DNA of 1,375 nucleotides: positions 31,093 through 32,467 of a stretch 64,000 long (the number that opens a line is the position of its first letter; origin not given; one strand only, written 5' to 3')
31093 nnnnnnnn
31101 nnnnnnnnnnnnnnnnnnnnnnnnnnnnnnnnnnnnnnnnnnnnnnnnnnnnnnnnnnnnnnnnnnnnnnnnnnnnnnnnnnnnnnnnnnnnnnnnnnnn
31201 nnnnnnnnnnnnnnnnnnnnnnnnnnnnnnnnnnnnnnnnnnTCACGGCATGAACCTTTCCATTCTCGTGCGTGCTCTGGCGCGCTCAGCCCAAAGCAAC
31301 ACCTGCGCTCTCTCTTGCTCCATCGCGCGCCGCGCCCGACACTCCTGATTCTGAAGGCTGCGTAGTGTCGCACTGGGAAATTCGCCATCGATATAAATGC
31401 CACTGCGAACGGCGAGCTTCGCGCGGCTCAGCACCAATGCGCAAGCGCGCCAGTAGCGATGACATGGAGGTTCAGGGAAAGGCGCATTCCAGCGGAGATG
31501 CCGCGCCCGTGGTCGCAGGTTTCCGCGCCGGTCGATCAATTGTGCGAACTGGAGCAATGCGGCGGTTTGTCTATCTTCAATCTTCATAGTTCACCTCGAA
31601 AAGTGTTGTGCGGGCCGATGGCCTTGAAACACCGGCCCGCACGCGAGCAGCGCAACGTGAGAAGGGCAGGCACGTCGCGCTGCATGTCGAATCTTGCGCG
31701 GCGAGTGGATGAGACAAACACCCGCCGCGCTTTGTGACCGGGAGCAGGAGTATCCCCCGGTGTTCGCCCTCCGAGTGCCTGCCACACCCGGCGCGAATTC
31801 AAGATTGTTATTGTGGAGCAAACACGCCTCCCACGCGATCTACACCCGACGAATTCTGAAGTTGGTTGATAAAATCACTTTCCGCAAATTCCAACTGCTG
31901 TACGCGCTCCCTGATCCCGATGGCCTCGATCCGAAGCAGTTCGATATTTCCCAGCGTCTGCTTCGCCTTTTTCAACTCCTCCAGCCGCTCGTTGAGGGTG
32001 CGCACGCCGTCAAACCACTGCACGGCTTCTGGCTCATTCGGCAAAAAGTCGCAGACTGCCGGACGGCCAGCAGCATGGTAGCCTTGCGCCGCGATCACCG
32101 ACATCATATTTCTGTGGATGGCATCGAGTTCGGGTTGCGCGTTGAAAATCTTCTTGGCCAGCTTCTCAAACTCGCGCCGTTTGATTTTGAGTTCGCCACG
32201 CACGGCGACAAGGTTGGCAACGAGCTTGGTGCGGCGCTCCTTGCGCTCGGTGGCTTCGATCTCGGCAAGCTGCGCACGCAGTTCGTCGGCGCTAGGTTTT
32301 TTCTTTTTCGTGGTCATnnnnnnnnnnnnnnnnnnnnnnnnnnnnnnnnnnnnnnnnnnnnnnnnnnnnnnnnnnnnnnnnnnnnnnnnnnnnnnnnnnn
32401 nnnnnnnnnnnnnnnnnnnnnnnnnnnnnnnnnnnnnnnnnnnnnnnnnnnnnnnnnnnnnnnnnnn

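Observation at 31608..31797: Five-hairpin strand-specific structured RNA with complementary loops inside the satellite's leftward operon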

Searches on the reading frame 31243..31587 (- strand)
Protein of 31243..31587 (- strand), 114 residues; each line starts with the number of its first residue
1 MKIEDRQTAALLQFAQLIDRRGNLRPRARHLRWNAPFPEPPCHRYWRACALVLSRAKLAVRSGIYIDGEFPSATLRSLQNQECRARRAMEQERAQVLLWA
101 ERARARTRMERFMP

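Call 10: search_protein_families(library=pfam, proteins=[window:31243-31587:-], max_evalue=0.01)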
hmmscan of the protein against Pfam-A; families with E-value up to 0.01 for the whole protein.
window:31243-31587:- (114 aa): 0 families

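Call 11: search_protein_families(library=phrogs, proteins=[window:31243-31587:-], max_evalue=0.01)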
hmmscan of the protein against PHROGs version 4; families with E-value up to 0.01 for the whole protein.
window:31243-31587:- (114 aa): 0 families

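Call 18: find_homologous_proteins(query=window:31243-31587:-, max_evalue=0.01)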
Query window:31243-31587:- (114 aa): 2 proteins with E <= 0.01 among 17 candidates.
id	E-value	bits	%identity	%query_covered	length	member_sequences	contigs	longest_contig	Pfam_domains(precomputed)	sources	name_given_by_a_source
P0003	7.1e-69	247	100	100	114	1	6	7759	-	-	-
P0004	3.1e-39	151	69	83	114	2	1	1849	-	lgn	-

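Call 20: find_encoding_contigs(protein=P0004, flank=10000)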
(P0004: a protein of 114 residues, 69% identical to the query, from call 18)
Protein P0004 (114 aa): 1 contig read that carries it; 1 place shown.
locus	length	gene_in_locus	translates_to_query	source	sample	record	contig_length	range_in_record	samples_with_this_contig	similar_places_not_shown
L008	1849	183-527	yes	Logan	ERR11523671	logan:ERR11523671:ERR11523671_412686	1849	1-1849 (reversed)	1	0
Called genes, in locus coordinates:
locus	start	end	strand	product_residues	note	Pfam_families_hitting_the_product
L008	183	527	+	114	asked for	-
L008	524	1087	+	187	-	PF18932:DUF5681 (weak)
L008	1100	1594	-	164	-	-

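Call 40: find_related_loci(query=A2, collection=viral_contigs, flank=4000)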
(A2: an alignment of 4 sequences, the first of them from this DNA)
Query A2 (114 aa) in viral_contigs; peptide patterns used: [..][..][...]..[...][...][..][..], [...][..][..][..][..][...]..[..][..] (x = any residue, [..] = any of these).
72 stretches matched a pattern, but none encodes a relative of the query by tblastn (E <= 1e-3).

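Call 73: search_protein_families(library=ncbifam, proteins=[window:31243-31587:-], max_evalue=0.01)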
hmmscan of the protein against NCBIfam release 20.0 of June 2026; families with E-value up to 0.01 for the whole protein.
window:31243-31587:- (114 aa): 0 families

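Call 99: predict_structure(alignment_id=A6)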
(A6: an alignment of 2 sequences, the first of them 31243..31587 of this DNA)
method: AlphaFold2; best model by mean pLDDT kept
length: 114 residues; sequences in the alignment: 2
mean_pLDDT: 80.7   pTM: 0.67
mean pLDDT of the five models: 80.7, 76.1, 75.4, 72.4, 68.1
residues with pLDDT >= 90: 19; 70-90: 73; 50-70: 22; < 50: 0
segments of 3 or more residues with pLDDT < 50: none
pLDDT, mean of each block of 10 residues (from residue 1): 81 85 65 65 88 88 73 81 92 89 86 65
secondary structure, 60 per line:
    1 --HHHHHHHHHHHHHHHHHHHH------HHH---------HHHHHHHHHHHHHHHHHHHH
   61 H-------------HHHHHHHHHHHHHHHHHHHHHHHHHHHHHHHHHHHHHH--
elements in order: H3-22 H41-61 H75-112

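Call 102: fold_search(model_id=the predicted structure, library=viral)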
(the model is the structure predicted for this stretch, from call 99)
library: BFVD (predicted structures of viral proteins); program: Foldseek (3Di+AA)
matches with E <= 10: 175; with E <= 0.001: 0
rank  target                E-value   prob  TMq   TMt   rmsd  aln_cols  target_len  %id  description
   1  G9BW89                1.1e+00  0.15  0.30  0.17  13.2       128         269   12  (no name in the UniProt tables at hand)
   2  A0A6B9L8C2            1.3e+00  0.21  0.31  0.34  11.3        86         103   13  Uncharacterized protein [Gordonia phage Volt]
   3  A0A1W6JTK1            1.4e+00  0.09  0.26  0.24  14.6       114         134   15  Uncharacterized protein [Shewanella phage SppYZU05]
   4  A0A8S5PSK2            1.5e+00  0.14  0.29  0.28  14.5       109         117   13  Uncharacterized protein [Siphoviridae sp. ct96x5]
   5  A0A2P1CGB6            1.6e+00  0.13  0.25  0.39   9.8        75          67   17  Uncharacterized protein [Mycobacterium phage Mendokysei]
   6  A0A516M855            1.7e+00  0.15  0.29  0.39  13.8        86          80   12  (no name in the UniProt tables at hand)
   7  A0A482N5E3            1.8e+00  0.16  0.34  0.11  13.6       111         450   15  (no name in the UniProt tables at hand)
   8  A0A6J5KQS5            1.8e+00  0.12  0.28  0.11  11.7       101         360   14  Uncharacterized protein [uncultured Caudovirales phage]
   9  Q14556                2.0e+00  0.16  0.31  0.28  12.4        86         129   15  Predicted E2 fusion protein [Human papillomavirus type 16]
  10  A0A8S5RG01            2.0e+00  0.08  0.24  0.09  21.4       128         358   15  Uncharacterized protein [virus sp. ct5rm7]
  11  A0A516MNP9            2.1e+00  0.23  0.42  0.37   8.7       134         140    6  (no name in the UniProt tables at hand)
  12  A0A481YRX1            2.1e+00  0.18  0.41  0.38  12.6       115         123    8  Uncharacterized protein [Marseillevirus LCMAC101]
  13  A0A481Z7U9            2.2e+00  0.21  0.36  0.45  11.2        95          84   13  Uncharacterized protein [Pithovirus LCPAC202]
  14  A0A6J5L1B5            2.2e+00  0.20  0.35  0.40  11.3        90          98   17  Uncharacterized protein [uncultured Caudovirales phage]
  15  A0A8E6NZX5            2.2e+00  0.18  0.34  0.40  12.1        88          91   12  E2 (Fragment) [Papillomaviridae sp.]
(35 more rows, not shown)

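Call 103: fold_search(model_id=the predicted structure, library=pdb)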
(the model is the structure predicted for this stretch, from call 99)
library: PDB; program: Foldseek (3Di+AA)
matches with E <= 10: 56; with E <= 0.001: 0
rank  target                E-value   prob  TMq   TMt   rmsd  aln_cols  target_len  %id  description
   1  5wd9                  2.8e+00  0.11  0.26  0.34  10.6       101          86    8  Crystal structure of Legionella pneumophila effector lpg2328 (released 2017-11-29)
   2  2rld_E                3.0e+00  0.10  0.25  0.26  12.7        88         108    8  CRYSTAL STRUCTURE OF A PROTEIN WITH UNKNOWN FUNCTION FROM S23 RIBOSOMAL PROTEIN FAMILY (BT_0352) FROM BACTEROIDES THET (released 2007-10-30)
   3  1yxr_MODEL_1_A        3.0e+00  0.08  0.22  0.30  12.3       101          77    8  NMR Structure of VPS4A MIT Domain (released 2005-09-06)
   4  5nl6_B                3.2e+00  0.11  0.31  0.19  11.3       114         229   12  The crystal structure of the two spectrin repeat domains from Entamoeba histolytica (released 2018-05-16)
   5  1dto                  3.4e+00  0.14  0.32  0.21   8.6        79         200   16  CRYSTAL STRUCTURE OF THE COMPLETE TRANSACTIVATION DOMAIN OF E2 PROTEIN FROM THE HUMAN PAPILLOMAVIRUS TYPE 16 (released 2000-02-23)
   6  2cpt_MODEL_1_A        3.6e+00  0.11  0.29  0.29  11.6        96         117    9  Solution structure of MIT domain from human SKD1 (released 2005-11-19)
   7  7udb_B                3.8e+00  0.06  0.28  0.18  14.8       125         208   18  Cryo-EM structure of a synaptobrevin-Munc18-1-syntaxin-1 complex class 2 (released 2022-04-06)
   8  8hae_A                4.0e+00  0.05  0.25  0.06  10.9       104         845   12  Cryo-EM structure of HACE1 dimer (released 2023-06-28)
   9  8fvt_A                4.2e+00  0.05  0.24  0.27  12.9        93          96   25  Multi-state design of two-state switchable hinge proteins (released 2023-08-16)
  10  9cru_K                4.5e+00  0.10  0.38  0.22  13.7       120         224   12  Y20S (Sec18-Sec17-Sec9-Sso1-Snc1) EDTA - Class 1 (released 2025-08-27)
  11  3eab_D                5.0e+00  0.06  0.22  0.28  14.1       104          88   12  Crystal structure of Spastin MIT in complex with ESCRT III (released 2008-11-11)
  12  3eab_A                5.0e+00  0.04  0.19  0.23  11.3       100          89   10  Crystal structure of Spastin MIT in complex with ESCRT III (released 2008-11-11)
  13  3eab_B                5.3e+00  0.06  0.22  0.28  14.3       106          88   11  Crystal structure of Spastin MIT in complex with ESCRT III (released 2008-11-11)
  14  9big                  5.3e+00  0.03  0.21  0.08  14.1        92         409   14  Stat6 bound to degrader AK-1690 (released 2024-10-02)
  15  2nnu_A                5.6e+00  0.08  0.29  0.18   9.2        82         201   16  Crystal Structure of the Papillomavirus DNA Tethering Complex E2:Brd4 (released 2007-01-09)
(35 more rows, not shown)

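Call 104: search_protein_representatives(alignment_id=A6)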
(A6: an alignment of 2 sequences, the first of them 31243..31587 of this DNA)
Query: 2 sequences, 115 profile positions. Proteins with E-value up to 0.001 (for the whole library): 4; up to 1e-10: 2; up to 1e-30: 1. The best 4 are listed.
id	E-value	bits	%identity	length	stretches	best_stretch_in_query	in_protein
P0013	3.8e-56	204.0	-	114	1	1-114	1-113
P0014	2.0e-13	66.3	-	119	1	3-96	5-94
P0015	7.9e-07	45.1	-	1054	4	13-93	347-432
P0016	1.0e-06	44.7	-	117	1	6-94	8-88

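Call 105: find_encoding_contigs(protein=P0014, flank=3000, max_places=3)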
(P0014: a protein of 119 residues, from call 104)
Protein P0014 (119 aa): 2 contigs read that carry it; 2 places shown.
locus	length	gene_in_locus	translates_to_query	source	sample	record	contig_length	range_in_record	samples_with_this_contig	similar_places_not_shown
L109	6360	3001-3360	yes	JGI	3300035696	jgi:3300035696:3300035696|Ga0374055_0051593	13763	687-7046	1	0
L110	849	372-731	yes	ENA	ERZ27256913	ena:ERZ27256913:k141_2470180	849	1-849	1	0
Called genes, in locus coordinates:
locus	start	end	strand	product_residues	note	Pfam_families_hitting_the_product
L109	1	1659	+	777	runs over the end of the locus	PF12965:DUF3854, PF13148:DUF3987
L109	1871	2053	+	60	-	-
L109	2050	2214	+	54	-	-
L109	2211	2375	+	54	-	-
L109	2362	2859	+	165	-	-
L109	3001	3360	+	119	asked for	-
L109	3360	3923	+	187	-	-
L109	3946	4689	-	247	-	-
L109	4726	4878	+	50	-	-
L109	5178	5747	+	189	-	-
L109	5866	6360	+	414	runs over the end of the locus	PF02321:OEP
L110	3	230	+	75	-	?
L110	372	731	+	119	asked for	-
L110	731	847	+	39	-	?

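Call 106: find_encoding_contigs(protein=P0016, flank=3000, max_places=3)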
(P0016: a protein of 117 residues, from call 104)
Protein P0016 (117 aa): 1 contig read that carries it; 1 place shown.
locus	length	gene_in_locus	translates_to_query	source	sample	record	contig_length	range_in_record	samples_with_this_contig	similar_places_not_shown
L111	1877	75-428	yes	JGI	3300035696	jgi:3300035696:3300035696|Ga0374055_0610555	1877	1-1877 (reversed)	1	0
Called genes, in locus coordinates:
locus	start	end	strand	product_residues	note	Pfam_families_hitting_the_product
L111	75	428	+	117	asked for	-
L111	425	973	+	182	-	PF18932:DUF5681 (weak)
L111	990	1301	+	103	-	-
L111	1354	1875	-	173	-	?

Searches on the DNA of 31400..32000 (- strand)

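Call 56: search_rna_families(source=window, start=31400, end=32000, threshold=evalue, max_evalue=10)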
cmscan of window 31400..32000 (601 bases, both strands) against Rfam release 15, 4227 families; matches with E-value up to 10: 2.
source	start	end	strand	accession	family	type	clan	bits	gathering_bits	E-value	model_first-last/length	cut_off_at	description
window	31609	31687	-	RF01521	CC1840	Gene; sRNA;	-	20.1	50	2.6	1-95/95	no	caulobacter sRNA CC1840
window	31633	31729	-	RF01671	P18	Gene; sRNA;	-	16.7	60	2.8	1-135/135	no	Pseudomonas sRNA P18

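Call 65: build_rna_model(alignment_id=A4, structure=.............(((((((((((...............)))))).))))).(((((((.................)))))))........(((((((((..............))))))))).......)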
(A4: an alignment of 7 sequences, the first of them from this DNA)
Model R1 built from alignment A4 (7 sequences, 130 columns); structure: as given.
model positions 121; base pairs 25; branch points 2; effective number of sequences 3.27; information 0.59 bits per position. Calibrated on 0.2 Mb of random sequence (short: E-values are rough).
structure used (alignment columns):
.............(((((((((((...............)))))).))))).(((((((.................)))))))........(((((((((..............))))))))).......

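Call 66: search_with_rna_model(model_id=R1, sources=[window, L001, L008, L015, L016, L014, L019, L020, L026, L027, L028, L029, L030, L031, L032], max_evalue=10, make_alignment=true, show_alignments=0)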
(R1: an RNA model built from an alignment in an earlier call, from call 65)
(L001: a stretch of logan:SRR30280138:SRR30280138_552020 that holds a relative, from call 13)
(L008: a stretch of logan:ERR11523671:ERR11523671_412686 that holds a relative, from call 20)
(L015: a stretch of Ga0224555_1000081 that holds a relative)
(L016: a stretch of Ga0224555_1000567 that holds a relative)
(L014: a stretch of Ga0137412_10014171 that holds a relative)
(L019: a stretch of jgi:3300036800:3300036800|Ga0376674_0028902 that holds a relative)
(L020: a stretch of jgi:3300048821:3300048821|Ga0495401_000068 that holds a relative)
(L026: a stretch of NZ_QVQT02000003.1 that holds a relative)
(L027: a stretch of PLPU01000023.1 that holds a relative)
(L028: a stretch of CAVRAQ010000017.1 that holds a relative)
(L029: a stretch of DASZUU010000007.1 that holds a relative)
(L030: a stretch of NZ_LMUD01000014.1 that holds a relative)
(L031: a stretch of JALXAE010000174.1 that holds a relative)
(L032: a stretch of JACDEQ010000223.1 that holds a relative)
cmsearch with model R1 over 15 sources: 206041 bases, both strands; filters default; matches with E-value up to 10: 8.
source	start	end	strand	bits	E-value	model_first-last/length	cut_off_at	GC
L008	42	167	+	126.6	5.5e-42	1-121/121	no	0.62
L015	791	916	-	122.1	2e-40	1-121/121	no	0.61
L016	733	854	+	116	2.8e-38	1-121/121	no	0.63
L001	1465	1580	+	90.3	2.9e-29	1-121/121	no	0.67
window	31692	31810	-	79.1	2.6e-25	1-121/121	no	0.62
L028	9693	9802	+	73.8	1.9e-23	1-121/121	no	0.65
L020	13120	13238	+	64.3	4e-20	1-121/121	no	0.65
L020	13310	13386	-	8.8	1.4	1-121/121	no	0.6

Alignment A5: 8 matches aligned to the model, 154 columns, each read 5' to 3' on its own strand. Consensus structure (alignment columns), stored with it:
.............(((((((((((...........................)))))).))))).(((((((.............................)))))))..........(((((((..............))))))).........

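Call 70: search_with_rna_model(model_id=R1, sources=[L105, L106, L107, L108], max_evalue=10, show_alignments=2)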
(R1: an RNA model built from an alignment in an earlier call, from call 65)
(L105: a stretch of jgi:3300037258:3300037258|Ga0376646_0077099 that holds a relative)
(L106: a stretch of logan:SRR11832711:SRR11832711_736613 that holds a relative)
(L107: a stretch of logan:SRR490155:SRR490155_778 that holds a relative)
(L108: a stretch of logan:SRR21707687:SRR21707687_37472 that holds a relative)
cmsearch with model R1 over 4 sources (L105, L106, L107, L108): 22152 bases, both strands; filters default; matches with E-value up to 10: 0.
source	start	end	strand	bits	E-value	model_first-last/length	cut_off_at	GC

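Call 107: search_with_rna_model(model_id=R1, sources=[L109, L110], max_evalue=10, show_alignments=2)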
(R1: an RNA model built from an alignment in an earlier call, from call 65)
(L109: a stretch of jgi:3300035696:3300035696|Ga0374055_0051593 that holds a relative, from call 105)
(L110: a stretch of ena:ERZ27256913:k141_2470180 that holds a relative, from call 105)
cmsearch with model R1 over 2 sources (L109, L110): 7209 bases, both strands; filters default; matches with E-value up to 10: 4.
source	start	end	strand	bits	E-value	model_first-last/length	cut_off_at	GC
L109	2857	2978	+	31.1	6.9e-10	1-121/121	no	0.58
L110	228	349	+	31.1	6.9e-10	1-121/121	no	0.58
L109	1135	1228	-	15.6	0.00018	1-121/121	no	0.57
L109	1704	1811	+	11.8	0.004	1-121/121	no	0.64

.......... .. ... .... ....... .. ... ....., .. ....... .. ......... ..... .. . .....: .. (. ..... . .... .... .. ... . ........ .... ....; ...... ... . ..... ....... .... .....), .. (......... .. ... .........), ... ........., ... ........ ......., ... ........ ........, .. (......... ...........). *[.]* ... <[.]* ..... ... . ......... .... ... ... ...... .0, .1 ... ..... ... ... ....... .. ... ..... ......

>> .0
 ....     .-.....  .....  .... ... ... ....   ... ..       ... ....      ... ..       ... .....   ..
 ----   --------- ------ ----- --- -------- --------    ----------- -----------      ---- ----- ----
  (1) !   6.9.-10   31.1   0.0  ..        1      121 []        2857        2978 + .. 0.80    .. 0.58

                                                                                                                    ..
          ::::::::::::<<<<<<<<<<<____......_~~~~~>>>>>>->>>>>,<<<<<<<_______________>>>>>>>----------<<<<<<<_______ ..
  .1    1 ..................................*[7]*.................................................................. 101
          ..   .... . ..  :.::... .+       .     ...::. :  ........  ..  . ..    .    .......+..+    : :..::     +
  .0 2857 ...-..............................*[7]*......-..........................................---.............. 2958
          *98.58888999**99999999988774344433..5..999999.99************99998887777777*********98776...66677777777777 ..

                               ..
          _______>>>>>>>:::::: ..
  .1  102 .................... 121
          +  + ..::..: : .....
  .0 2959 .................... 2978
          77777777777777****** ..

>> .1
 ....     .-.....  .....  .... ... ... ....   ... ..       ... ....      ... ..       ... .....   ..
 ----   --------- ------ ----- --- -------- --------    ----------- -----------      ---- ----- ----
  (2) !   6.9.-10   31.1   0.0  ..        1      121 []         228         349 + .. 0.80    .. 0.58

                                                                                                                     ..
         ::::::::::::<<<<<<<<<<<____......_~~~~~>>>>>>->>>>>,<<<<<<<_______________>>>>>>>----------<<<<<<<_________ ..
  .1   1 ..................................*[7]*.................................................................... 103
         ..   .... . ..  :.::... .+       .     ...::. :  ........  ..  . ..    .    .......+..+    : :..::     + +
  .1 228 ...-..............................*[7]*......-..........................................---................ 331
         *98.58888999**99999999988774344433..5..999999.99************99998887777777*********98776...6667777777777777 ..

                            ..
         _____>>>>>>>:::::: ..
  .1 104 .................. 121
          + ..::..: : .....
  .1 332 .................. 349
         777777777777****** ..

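Call 110: search_with_rna_model(model_id=R1, sources=[window, L001, L008, L015, L016, L020, L028, L109, L111], max_evalue=0.00001, make_alignment=true)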
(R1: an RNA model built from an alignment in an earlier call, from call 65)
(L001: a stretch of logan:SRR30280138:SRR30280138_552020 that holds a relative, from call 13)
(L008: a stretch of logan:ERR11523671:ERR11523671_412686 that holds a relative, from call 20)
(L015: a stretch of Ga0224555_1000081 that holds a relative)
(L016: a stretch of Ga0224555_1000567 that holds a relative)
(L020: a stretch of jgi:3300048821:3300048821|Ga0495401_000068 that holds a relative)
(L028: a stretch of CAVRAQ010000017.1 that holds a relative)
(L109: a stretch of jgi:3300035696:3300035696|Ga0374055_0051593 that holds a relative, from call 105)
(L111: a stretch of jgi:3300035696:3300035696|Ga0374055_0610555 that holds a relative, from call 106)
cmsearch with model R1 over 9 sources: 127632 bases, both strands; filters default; matches with E-value up to 0.00001: 8.
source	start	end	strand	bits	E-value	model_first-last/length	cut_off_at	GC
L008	42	167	+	126.6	3.4e-42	1-121/121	no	0.62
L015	791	916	-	122.1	1.2e-40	1-121/121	no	0.61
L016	733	854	+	116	1.7e-38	1-121/121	no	0.63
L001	1465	1580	+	90.3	1.8e-29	1-121/121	no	0.67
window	31692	31810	-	79.1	1.6e-25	1-121/121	no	0.62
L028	9693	9802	+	73.8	1.2e-23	1-121/121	no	0.65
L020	13120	13238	+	64.3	2.5e-20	1-121/121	no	0.65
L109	2857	2978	+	31.1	1.2e-08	1-121/121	no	0.58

Alignment A7: 8 matches aligned to the model, 140 columns, each read 5' to 3' on its own strand. Consensus structure (alignment columns), stored with it:
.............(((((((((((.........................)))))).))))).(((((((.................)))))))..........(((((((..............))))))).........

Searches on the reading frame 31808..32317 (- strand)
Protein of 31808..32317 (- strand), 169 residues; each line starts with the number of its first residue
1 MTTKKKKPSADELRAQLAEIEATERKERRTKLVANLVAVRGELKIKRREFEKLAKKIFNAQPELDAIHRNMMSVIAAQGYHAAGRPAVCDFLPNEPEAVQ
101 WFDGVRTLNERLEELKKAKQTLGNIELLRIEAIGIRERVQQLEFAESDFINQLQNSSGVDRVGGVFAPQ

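Call 10: search_protein_families(library=pfam, proteins=[window:31808-32317:-], max_evalue=0.01)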
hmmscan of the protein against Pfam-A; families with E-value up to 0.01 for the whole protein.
window:31808-32317:- (169 aa): 2 families
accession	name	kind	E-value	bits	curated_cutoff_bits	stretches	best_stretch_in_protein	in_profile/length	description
PF07083.16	DUF1351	-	0.00013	22.2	27.8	0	7-71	86-149/210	Protein of unknown function (DUF1351)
PF16454.10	PI3K_P85_iSH2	-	0.005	16.9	31.5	1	6-124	8-109/161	Phosphatidylinositol 3-kinase regulatory subunit P85 inter-SH2 domain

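Call 11: search_protein_families(library=phrogs, proteins=[window:31808-32317:-], max_evalue=0.01)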
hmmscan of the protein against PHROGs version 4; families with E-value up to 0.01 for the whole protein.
window:31808-32317:- (169 aa): 0 families

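Call 12: find_homologous_proteins(query=window:31808-32317:-)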
Query window:31808-32317:- (169 aa): 2 proteins with E <= 0.001 among 155 candidates.
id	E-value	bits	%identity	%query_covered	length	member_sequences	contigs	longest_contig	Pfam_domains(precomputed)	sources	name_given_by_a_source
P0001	2.1e-102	357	100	100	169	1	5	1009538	-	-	-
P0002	9.1e-33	131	43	95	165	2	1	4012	-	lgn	-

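Call 13: find_encoding_contigs(protein=P0002, flank=10000)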
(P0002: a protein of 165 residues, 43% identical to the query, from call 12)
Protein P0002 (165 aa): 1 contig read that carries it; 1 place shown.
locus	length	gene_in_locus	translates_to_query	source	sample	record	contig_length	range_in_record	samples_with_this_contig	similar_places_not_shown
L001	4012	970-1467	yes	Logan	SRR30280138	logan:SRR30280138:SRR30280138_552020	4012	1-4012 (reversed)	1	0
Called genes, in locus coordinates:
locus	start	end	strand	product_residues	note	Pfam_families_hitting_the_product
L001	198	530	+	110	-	-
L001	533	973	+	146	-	-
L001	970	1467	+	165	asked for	-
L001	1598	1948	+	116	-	-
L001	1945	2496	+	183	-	-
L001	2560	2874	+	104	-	-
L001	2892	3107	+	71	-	-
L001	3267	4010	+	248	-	?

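Call 14: find_encoding_contigs(protein=P0001, flank=10000)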
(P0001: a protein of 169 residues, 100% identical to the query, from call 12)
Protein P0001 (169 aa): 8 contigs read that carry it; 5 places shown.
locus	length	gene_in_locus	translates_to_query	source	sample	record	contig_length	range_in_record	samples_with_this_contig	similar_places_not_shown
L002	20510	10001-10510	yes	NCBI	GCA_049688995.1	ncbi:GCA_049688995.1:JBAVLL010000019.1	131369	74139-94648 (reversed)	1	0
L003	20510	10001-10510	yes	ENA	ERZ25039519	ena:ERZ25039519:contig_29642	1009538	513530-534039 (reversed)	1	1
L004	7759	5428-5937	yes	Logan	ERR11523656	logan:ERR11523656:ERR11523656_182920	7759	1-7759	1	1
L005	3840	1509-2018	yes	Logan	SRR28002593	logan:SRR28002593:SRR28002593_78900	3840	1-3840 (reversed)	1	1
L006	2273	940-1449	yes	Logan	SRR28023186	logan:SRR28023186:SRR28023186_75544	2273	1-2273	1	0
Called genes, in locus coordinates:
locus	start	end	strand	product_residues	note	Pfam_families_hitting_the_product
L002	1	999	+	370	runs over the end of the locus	PF12679:ABC2_membrane_2 (weak), PF12698:ABC2_membrane_3, PF01061:ABC2_membrane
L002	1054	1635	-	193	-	PF05163:DinB, PF12867:DinB_2 (weak)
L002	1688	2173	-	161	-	-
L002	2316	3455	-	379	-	PF13439:Glyco_transf_4, PF13579:Glyco_trans_4_4, PF13477:Glyco_trans_4_2, PF20706:GT4-conflict, PF00534:Glycos_transf_1, PF13692:Glyco_trans_1_4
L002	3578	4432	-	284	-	PF04794:YdjC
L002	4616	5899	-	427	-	PF00589:Phage_integrase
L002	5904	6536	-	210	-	-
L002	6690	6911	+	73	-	PF12728:HTH_17 (weak)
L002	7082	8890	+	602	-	PF01751:Toprim (faint), PF12965:DUF3854, PF13481:AAA_25, PF06745:ATPase (weak)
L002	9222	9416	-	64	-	-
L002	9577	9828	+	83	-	-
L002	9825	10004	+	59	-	-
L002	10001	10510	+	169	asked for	-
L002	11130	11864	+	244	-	-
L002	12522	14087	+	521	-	PF07992:Pyr_redox_2 (weak), PF00070:Pyr_redox (faint), PF00890:FAD_binding_2 (weak), PF01266:DAO, PF01593:Amino_oxidase, PF12831:FAD_oxidored, PF13450:NAD_binding_8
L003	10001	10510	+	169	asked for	-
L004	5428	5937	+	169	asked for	-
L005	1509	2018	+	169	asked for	-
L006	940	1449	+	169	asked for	-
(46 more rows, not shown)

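Call 73: search_protein_families(library=ncbifam, proteins=[window:31808-32317:-], max_evalue=0.01)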
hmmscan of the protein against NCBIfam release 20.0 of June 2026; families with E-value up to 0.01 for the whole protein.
window:31808-32317:- (169 aa): 1 family
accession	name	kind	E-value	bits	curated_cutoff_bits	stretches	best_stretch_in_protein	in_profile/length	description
NF006477.0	PRK08881.1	equivalog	0.002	18.5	77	1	21-86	5-70/101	30S ribosomal protein S14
